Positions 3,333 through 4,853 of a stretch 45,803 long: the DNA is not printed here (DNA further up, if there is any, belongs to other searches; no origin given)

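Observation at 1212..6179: Translationally coupled ThrC-like PLP enzyme / PGM1-like ATP-grasp / dipeptide epimerase / M20 peptidase operon of unassigned function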

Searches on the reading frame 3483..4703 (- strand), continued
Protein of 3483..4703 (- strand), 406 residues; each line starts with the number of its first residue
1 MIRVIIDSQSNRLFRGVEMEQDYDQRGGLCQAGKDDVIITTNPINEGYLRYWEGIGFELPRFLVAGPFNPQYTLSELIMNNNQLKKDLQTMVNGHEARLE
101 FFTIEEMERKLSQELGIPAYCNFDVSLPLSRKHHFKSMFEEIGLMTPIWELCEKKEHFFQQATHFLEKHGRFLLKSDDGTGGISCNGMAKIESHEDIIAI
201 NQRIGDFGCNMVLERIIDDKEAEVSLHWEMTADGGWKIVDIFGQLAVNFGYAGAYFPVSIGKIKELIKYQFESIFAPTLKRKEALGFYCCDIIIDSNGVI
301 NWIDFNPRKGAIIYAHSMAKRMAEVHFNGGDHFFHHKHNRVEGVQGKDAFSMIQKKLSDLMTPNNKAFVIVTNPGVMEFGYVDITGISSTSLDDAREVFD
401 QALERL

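Call 26: search_protein_families(library=pfam, proteins=[L011:3678-5057:+, L011:5095-5721:+, L011:5776-6936:+, L011:8269-11598:+, L015:96-1244:+, L015:2619-3455:-, L016:1629-2612:+, L016:2658-3815:+, L023:5525-6934:+, L023:8294-9406:+], max_evalue=0.001)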
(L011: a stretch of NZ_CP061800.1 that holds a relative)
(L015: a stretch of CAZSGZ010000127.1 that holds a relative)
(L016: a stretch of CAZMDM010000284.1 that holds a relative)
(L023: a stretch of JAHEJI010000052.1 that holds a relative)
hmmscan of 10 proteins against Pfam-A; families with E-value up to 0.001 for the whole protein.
L011:3678-5057:+ (459 aa): 2 families
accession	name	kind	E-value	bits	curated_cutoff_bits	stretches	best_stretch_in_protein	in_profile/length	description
PF02310.24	B12-binding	-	4.4e-20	72.2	32.1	1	19-132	8-120/121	B12 binding domain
PF04055.27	Radical_SAM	-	1e-19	71.8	29.5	1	210-370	3-166/166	Radical SAM superfamily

L011:5095-5721:+ (208 aa): 5 families
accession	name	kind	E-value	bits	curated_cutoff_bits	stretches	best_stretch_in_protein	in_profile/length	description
PF07021.18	MetW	-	2.5e-05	24.4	21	0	57-82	5-30/193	Methionine biosynthesis protein MetW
PF13489.12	Methyltransf_23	-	2.8e-05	24.3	27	1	62-160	19-120/164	Methyltransferase domain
PF13649.12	Methyltransf_25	-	0.00027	22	27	1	69-136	1-79/97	Methyltransferase domain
PF13847.12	Methyltransf_31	-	0.00055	20.1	27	1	64-154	2-107/145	Methyltransferase domain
PF08242.18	Methyltransf_12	-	0.00069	20.7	30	0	70-147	1-91/98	Methyltransferase domain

L011:5776-6936:+ (386 aa): 1 family
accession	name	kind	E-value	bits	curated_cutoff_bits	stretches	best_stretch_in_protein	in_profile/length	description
PF04392.18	ABC_sub_bind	-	4.2e-15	56.2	25.9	1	119-367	46-281/293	ABC transporter substrate binding protein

L011:8269-11598:+ (1109 aa): 2 families
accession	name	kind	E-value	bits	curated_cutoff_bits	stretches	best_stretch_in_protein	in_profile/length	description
PF00015.26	MCPsignal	-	2.3e-32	112.7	34.6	1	926-1070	13-171/172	Methyl-accepting chemotaxis protein (MCP) signalling domain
PF02743.24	dCache_1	-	1.6e-27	97.1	45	1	579-806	4-240/240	Cache domain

L015:96-1244:+ (382 aa): 1 family
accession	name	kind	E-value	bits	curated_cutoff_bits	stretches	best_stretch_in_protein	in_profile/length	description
PF04392.18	ABC_sub_bind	-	2.4e-22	80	25.9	1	125-362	52-277/293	ABC transporter substrate binding protein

L015:2619-3455:- (278 aa): 0 families

L016:1629-2612:+ (327 aa): 0 families

L016:2658-3815:+ (385 aa): 1 family
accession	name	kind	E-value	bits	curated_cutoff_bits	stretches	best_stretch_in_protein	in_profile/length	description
PF04392.18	ABC_sub_bind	-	2.1e-20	73.6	25.9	1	122-376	46-291/293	ABC transporter substrate binding protein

L023:5525-6934:+ (469 aa): 3 families
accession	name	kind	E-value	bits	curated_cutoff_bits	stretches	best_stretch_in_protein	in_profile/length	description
PF00696.33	AA_kinase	-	7.4e-29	101.6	24.9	1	64-293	2-234/234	Amino acid kinase family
PF00583.31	Acetyltransf_1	-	7.2e-10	39.6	20.7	1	338-423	12-98/116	Acetyltransferase (GNAT) family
PF13508.13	Acetyltransf_7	-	5.6e-07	30.3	27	1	359-439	3-83/84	Acetyltransferase (GNAT) domain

L023:8294-9406:+ (370 aa): 1 family
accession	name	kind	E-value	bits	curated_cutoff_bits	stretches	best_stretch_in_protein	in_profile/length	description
PF04958.18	AstA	-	1.9e-12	46.9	29.4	1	14-359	4-335/337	Arginine N-succinyltransferase beta subunit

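Call 31: predict_structure(alignment_id=A1)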
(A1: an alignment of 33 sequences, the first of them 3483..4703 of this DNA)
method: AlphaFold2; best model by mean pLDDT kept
length: 406 residues; sequences in the alignment: 33
mean_pLDDT: 95.0   pTM: 0.92
mean pLDDT of the five models: 95.0, 94.9, 94.7, 94.0, 93.6
residues with pLDDT >= 90: 372; 70-90: 34; 50-70: 0; < 50: 0
segments of 3 or more residues with pLDDT < 50: none
pLDDT, mean of each block of 10 residues (from residue 1): 94 91 88 95 95 94 96 97 98 94 95 98 96 95 97 93 98 89 86 97 88 96 98 96 94 97 98 98 97 98 95 95 93 97 94 97 95 95 97 98 97
secondary structure, 60 per line:
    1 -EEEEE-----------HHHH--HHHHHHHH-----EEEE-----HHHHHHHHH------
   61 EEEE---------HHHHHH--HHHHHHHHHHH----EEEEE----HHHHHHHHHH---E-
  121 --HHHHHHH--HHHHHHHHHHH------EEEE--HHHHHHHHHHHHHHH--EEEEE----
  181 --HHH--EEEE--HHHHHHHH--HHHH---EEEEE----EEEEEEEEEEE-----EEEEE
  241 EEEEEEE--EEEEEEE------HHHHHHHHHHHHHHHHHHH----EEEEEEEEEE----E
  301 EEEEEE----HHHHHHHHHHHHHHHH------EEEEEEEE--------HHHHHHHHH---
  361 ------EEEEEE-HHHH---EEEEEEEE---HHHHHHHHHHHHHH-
elements in order: E2-6 H18-21 H24-31 E37-40 H46-54 E61-64 H74-79 H82-92 E97-101 H106-115 H123-129 H132-142 E149-152 H155-169 E172-176 E188-191 H194-201 H204-207 E211-215 E220-230 E236-247 E250-256 H263-281 E286-295 E300-306 H311-326 E333-340 H349-357 E367-372 H374-377 E381-388 H392-405

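Call 36: fold_search(model_id=the predicted structure, library=pdb)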
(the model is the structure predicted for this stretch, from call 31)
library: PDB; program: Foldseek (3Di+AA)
matches with E <= 10: 1678; with E <= 0.001: 778
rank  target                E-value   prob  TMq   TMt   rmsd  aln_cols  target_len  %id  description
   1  8yi6_A                1.7e-21  1.00  0.80  0.72   4.2       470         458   15  BesA wild-type from Streptomyces cattleyicolor (released 2025-03-05)
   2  8ynd_B                6.7e-21  1.00  0.76  0.75   4.0       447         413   13  ATP-grasp peptide ligase from Streptomyces (released 2025-02-19)
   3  8ynd_H                9.1e-21  1.00  0.75  0.73   4.4       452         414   12  ATP-grasp peptide ligase from Streptomyces (released 2025-02-19)
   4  8ynd_D                3.1e-20  1.00  0.78  0.76   4.1       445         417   13  ATP-grasp peptide ligase from Streptomyces (released 2025-02-19)
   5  8ynd_C                4.8e-20  1.00  0.72  0.72   4.9       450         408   12  ATP-grasp peptide ligase from Streptomyces (released 2025-02-19)
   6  8ynd_A                6.2e-20  1.00  0.71  0.70   5.1       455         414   11  ATP-grasp peptide ligase from Streptomyces (released 2025-02-19)
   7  8ynd_F                7.4e-20  1.00  0.75  0.74   4.7       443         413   12  ATP-grasp peptide ligase from Streptomyces (released 2025-02-19)
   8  3wvr_B                1.1e-19  1.00  0.73  0.69   5.2       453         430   14  Structure of ATP grasp protein with AMP (released 2014-11-19)
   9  8ynd_G                1.2e-19  1.00  0.76  0.75   4.0       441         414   13  ATP-grasp peptide ligase from Streptomyces (released 2025-02-19)
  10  8ynd_E                1.6e-19  1.00  0.74  0.73   4.5       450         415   12  ATP-grasp peptide ligase from Streptomyces (released 2025-02-19)
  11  3wvq_B                9.2e-19  1.00  0.73  0.71   5.0       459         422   14  Structure of ATP grasp protein (released 2014-11-19)
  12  3wvq_A                1.1e-18  1.00  0.76  0.72   4.8       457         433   15  Structure of ATP grasp protein (released 2014-11-19)
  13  3wvr_A                2.1e-18  1.00  0.77  0.73   4.5       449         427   16  Structure of ATP grasp protein with AMP (released 2014-11-19)
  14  8ynq_B                4.3e-18  1.00  0.72  0.72   4.4       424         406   13  ATP-grasp peptide ligase from Streptomyces (released 2025-02-19)
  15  3wvr_D                5.5e-18  1.00  0.71  0.70   5.2       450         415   14  Structure of ATP grasp protein with AMP (released 2014-11-19)
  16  3wvq_C                6.6e-18  1.00  0.74  0.71   4.9       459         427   15  Structure of ATP grasp protein (released 2014-11-19)
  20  7r8q_B                2.7e-16  1.00  0.70  0.72   4.8       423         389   15  Closed form of SAOUHSC_02373 in complex with ADP, citrate, Mg2+ and Na+ (released 2022-09-14)
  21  7r8q_A                4.6e-16  1.00  0.68  0.71   4.9       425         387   14  Closed form of SAOUHSC_02373 in complex with ADP, citrate, Mg2+ and Na+ (released 2022-09-14)
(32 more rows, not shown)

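Call 54: search_protein_families(library=ncbifam, proteins=[L023:5525-6934:+, L023:8294-9406:+, L001:11585-12835:+], max_evalue=0.00001)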
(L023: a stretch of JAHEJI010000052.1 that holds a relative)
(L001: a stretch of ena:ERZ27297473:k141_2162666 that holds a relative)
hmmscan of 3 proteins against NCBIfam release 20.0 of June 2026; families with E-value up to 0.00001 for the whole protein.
L023:5525-6934:+ (469 aa): 12 families
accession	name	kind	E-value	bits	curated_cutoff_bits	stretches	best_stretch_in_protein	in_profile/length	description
NF003641.0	PRK05279.1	equivalog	1.3e-99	334.1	344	1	48-468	11-441/441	amino-acid N-acetyltransferase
TIGR01890.1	N-Ac-Glu-synth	equivalog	2.7e-93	313.3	202.85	1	49-468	4-429/429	amino-acid N-acetyltransferase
TIGR00761.1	argB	equivalog_domain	2.6e-30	105.7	151.3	1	65-291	2-231/231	acetylglutamate kinase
NF003387.0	PRK04531.1-2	equivalog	1.3e-17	63.4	426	1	61-326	35-297/441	acetylglutamate kinase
NF005840.0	PRK07757.1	equivalog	6.9e-16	58.5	154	1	322-448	5-128/153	N-acetyltransferase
NF010662.0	PRK14058.1-4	equivalog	7.9e-16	58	194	1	171-313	123-260/264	[LysW]-aminoadipate/[LysW]-glutamate kinase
NF010659.0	PRK14058.1-1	equivalog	9.7e-16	57.7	223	1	77-313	12-265/267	[LysW]-aminoadipate kinase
NF008964.0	PRK12308.1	equivalog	5.3e-14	51.5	657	1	321-448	465-589/624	argininosuccinate lyase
NF005921.0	PRK07922.1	equivalog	7e-12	45.3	180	1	320-444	7-129/170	amino-acid N-acetyltransferase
NF040501.1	resist_ArsN2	equivalog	1.1e-11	44.5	125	1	354-448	19-111/133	arsenic resistance N-acetyltransferase ArsN2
NF003386.0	PRK04531.1-1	equivalog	1.1e-10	41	417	1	63-339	42-317/442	acetylglutamate kinase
NF040647.1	IPPK_Arch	equivalog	6.8e-06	25.5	120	0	78-314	23-259/259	isopentenyl phosphate kinase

L023:8294-9406:+ (370 aa): 1 family
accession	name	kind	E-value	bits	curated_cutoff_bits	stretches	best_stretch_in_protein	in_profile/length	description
TIGR03244.1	arg_catab_AstA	equivalog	4.1e-06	25.9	391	1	118-305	113-282/336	arginine N-succinyltransferase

L001:11585-12835:+ (416 aa): 46 families (the best 25 are shown)
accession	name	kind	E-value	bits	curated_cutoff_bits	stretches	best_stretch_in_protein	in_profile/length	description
TIGR03961.1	rSAM_PTO1314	hypoth_equivalog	3.6e-24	85.7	306.05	1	103-374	12-287/332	PTO1314 family radical SAM protein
TIGR04545.1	rSAM_ahbD_hemeb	equivalog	1.6e-23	83.7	500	1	119-311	5-203/339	heme b synthase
TIGR04347.1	pseudo_SAM_Halo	equivalog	5.5e-23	81.9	525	1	119-285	43-214/390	TIGR04347 family pseudo-SAM/SPASM protein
TIGR04054.1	rSAM_NirJ1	equivalog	9e-23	80.5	650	1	118-276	40-199/387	putative heme d1 biosynthesis radical SAM protein NirJ1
TIGR04051.1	rSAM_NirJ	equivalog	1.7e-22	79.9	515.45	1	122-275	10-164/354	heme d1 biosynthesis radical SAM protein NirJ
TIGR04546.1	rSAM_ahbC_deAc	equivalog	7e-20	71.2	650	1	106-275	32-201/390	12,18-didecarboxysiroheme deacetylase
TIGR04251.1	SCM_rSAM_ScmF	equivalog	1.1e-19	71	400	1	130-279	20-174/353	SynChlorMet cassette radical SAM/SPASM protein ScmF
TIGR04403.1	rSAM_skfB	equivalog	1.9e-19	69.7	300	1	102-355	92-352/402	sporulation killing factor system radical SAM maturase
TIGR04250.1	SCM_rSAM_ScmE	equivalog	6.7e-19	68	400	1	118-272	7-163/358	SynChlorMet cassette radical SAM/SPASM protein ScmE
TIGR02668.1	moaA_archaeal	equivalog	9e-19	67.6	325.25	1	120-365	16-279/303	GTP 3',8-cyclase MoaA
NF001199.0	PRK00164.2-1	equivalog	3.1e-18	66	231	1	118-286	16-190/308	GTP 3',8-cyclase MoaA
TIGR04133.1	rSAM_w_lipo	hypoth_equivalog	4.8e-18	65.2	425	1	117-392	27-322/350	TIGR04133 family radical SAM/SPASM protein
TIGR03913.1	rad_SAM_trio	equivalog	8.4e-18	64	591.75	1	110-292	15-198/477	GDL motif peptide-associated radical SAM/SPASM maturase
TIGR04053.2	TIGR04053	equivalog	2.4e-17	63.2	395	1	111-282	5-181/366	TIGR04053 family radical SAM/SPASM domain-containing protein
TIGR02666.1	moaA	equivalog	2.6e-17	62.8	284.05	1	121-358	17-284/336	GTP 3',8-cyclase MoaA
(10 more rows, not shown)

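Call 95: search_protein_representatives(alignment_id=A1)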
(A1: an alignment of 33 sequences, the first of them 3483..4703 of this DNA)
Query: 33 sequences, 408 profile positions. Proteins with E-value up to 0.001 (for the whole library): 1546; up to 1e-10: 465; up to 1e-30: 61. The best 150 are listed.
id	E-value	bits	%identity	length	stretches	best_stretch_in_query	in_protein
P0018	9.3e-165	564.7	-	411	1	2-405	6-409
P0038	4.7e-154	529.5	-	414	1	1-406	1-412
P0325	2.2e-150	517.4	-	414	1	1-406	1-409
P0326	2.9e-146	503.8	-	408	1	1-405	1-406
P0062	1.1e-144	498.7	-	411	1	2-406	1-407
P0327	3.1e-143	493.8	-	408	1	2-405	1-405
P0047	5.2e-141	486.5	-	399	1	1-403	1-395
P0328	2.7e-140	484.2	-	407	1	1-405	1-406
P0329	1.6e-139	481.6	-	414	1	2-406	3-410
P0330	1.2e-137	475.4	-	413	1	2-406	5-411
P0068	7.1e-135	466.3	-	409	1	2-405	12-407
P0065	1.1e-134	465.7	-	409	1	1-405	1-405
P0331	9.2e-134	462.6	-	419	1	1-406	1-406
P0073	2.0e-133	461.5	-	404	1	2-406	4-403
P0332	1.3e-131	455.6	-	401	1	1-406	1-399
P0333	2.8e-123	428.1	-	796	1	4-406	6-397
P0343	2.5e-64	234.0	-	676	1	4-405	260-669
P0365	1.4e-34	136.0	-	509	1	21-406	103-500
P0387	7.6e-27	110.5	-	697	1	16-404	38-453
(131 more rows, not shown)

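Call 96: search_protein_families(library=pfam, proteins=[P0333, P0343, P0365, P0387], max_evalue=0.001)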
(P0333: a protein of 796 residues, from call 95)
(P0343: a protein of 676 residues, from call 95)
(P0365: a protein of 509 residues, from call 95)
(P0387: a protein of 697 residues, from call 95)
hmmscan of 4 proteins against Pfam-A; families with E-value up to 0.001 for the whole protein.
P0333 (796 aa): 3 families
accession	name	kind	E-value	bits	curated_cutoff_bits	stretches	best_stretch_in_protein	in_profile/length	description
PF02274.22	ADI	-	1.2e-59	202.8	22.8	2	529-795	120-377/377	Arginine deiminase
PF19420.4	DDAH_eukar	-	5.9e-06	26.2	23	1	530-660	57-196/291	N,N dimethylarginine dimethylhydrolase, eukaryotic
PF18604.6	PreAtp-grasp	-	6.8e-05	23.8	27.5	1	32-103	6-78/94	Pre ATP-grasp domain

P0343 (676 aa): 3 families
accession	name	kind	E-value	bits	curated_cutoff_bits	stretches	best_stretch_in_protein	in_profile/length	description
PF18604.6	PreAtp-grasp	-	7.1e-07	30.1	27.5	1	281-349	3-71/94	Pre ATP-grasp domain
PF07478.18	Dala_Dala_lig_C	-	0.00014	21.9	24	1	408-569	24-178/204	D-ala D-ala ligase C-terminus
PF02222.28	ATP-grasp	-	0.0003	20.9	27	1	395-546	5-147/179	ATP-grasp domain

P0365 (509 aa): 3 families
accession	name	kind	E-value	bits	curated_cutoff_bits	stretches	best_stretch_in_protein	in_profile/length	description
PF24923.1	ATP-grasp_IQCH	-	2.2e-10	40.8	27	1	204-328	2-129/266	IQCH-like, ATP-grasp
PF18604.6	PreAtp-grasp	-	3e-08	34.6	27.5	1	107-194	2-91/94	Pre ATP-grasp domain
PF18105.7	PGM1_C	-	0.00018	21.4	22.5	1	452-491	11-50/54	PGM1 C-terminal domain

P0387 (697 aa): 9 families
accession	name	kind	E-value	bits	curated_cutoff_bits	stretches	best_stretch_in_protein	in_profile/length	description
PF02230.22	Abhydrolase_2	-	2.6e-10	41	23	1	560-674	90-204/217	Phospholipase/Carboxylesterase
PF00326.27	Peptidase_S9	-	6e-09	36.1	22.6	1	625-688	144-209/213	Prolyl oligopeptidase family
PF01738.24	DLH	-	9.7e-08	32.3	21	1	569-669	89-186/217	Dienelactone hydrolase family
PF12146.15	Hydrolase_4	-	8e-07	29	27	1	620-674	187-237/239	Serine aminopeptidase, S33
PF20434.5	BD-FAE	-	1.9e-06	28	26.8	0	622-651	186-215/215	BD-FAE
PF00756.26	Esterase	-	9.8e-06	26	22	1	552-607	91-149/251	Putative esterase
PF00561.26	Abhydrolase_1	-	2e-05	24.8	25.8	0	570-617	63-110/245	alpha/beta hydrolase fold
PF07859.19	Abhydrolase_3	-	9.9e-05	22.6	25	0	559-595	54-90/210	alpha/beta hydrolase fold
PF10503.15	Esterase_PHB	-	0.00015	21.5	23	1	563-616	84-137/219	Esterase PHB depolymerase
